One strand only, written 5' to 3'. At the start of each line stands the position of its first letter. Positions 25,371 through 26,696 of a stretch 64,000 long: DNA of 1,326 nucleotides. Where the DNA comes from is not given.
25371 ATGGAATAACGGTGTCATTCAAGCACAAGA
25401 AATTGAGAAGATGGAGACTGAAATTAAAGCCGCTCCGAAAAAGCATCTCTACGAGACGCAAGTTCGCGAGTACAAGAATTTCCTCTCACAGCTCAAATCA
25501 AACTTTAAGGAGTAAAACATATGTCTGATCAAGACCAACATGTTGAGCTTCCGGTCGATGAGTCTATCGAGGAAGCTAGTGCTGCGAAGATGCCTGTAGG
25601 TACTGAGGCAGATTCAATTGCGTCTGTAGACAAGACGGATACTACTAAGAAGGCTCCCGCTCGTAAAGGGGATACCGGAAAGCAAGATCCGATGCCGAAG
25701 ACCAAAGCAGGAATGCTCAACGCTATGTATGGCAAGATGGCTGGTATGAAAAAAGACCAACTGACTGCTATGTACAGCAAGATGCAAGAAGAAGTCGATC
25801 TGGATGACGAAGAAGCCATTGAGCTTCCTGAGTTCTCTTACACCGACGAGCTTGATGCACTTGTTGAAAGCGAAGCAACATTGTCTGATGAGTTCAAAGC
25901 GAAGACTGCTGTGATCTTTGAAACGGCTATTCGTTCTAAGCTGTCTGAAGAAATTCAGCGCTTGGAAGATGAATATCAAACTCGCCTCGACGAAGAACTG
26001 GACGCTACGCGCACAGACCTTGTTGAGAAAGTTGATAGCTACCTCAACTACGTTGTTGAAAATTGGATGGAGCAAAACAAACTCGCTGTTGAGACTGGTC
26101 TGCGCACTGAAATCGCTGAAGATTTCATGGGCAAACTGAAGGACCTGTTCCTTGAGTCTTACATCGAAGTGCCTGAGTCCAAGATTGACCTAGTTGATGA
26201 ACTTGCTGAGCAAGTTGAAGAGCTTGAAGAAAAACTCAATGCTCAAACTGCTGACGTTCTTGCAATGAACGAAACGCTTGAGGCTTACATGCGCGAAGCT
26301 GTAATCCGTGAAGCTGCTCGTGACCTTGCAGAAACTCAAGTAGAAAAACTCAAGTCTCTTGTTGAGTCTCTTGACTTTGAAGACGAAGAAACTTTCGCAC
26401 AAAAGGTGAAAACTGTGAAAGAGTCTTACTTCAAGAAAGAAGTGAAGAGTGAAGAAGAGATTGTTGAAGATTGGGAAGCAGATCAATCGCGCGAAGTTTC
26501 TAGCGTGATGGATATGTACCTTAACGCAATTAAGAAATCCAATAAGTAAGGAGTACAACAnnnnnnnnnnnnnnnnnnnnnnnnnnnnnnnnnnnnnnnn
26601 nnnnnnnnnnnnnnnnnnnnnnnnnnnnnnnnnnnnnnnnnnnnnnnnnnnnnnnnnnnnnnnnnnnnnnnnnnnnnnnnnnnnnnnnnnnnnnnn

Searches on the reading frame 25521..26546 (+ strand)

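Call 91: search_protein_families(library=pfam, proteins=[window:25521-26546:+], max_evalue=0.00001)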
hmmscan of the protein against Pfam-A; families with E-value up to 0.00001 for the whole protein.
window:25521-26546:+ (342 aa): 1 family
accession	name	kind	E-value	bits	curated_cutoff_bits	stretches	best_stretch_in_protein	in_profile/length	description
PF25623.1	T4_CASP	-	1.5e-63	215.1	27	1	109-335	3-245/247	T4-phage like capsid assembly scaffolding protein family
